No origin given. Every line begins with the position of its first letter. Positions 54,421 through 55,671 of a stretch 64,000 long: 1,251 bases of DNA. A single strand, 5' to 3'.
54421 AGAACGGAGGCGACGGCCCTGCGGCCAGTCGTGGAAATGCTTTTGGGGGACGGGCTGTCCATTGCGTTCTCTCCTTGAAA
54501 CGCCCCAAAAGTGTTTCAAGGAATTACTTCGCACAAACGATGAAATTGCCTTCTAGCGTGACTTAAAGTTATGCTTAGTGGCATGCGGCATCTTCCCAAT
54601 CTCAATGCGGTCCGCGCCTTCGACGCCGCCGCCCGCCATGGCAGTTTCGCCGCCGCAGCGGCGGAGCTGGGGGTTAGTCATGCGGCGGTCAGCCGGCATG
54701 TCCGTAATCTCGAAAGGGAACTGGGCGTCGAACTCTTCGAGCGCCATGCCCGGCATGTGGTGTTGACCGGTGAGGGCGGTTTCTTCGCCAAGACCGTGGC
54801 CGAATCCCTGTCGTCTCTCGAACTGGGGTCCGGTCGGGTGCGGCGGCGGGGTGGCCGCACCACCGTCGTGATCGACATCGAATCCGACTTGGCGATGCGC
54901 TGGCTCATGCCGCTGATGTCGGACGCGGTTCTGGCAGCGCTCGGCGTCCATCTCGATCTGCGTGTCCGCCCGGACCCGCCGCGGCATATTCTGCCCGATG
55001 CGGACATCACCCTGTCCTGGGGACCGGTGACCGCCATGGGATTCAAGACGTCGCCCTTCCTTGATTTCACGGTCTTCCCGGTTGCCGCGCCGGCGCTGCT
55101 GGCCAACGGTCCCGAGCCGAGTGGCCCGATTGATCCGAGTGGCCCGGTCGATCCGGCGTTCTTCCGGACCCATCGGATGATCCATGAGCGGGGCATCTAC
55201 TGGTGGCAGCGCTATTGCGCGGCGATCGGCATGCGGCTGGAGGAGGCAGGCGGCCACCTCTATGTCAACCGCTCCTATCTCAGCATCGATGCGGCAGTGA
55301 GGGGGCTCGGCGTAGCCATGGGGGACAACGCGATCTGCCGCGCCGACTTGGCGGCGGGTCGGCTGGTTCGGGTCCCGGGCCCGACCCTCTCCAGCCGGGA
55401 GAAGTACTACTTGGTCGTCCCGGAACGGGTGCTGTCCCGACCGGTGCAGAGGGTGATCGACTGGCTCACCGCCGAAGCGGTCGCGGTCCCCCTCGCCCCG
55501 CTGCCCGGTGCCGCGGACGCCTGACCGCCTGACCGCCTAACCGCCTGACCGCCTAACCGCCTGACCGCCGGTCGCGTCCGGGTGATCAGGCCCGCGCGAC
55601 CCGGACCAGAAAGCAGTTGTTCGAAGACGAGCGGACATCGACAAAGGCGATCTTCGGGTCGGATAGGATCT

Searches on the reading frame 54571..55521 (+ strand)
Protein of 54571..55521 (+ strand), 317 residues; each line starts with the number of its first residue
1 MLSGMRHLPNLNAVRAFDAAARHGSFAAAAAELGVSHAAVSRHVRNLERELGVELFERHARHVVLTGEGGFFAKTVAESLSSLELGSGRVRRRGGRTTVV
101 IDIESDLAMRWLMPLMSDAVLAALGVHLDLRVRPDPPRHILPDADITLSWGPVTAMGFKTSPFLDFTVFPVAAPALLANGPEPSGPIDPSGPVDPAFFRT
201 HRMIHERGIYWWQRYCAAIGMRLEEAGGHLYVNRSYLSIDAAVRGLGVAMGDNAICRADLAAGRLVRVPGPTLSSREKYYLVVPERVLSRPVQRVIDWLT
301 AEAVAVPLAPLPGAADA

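Call 64: search_protein_families(library=pfam, proteins=[window:54571-55521:+], max_evalue=0.01)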
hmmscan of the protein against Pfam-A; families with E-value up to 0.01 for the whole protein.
window:54571-55521:+ (317 aa): 4 families
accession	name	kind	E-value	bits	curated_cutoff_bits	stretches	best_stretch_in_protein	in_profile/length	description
PF00126.33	HTH_1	-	1.4e-22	79.9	26.6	1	11-69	1-59/60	Bacterial regulatory helix-turn-helix protein, lysR family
PF03466.25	LysR_substrate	-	1.3e-17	64.3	28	1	94-302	3-207/209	LysR substrate binding domain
PF18024.7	HTH_50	-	0.0016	18.5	27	1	19-45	19-45/50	Helix-turn-helix domain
PF12840.13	HTH_20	-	0.0032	17.8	27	1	25-49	20-44/51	Helix-turn-helix domain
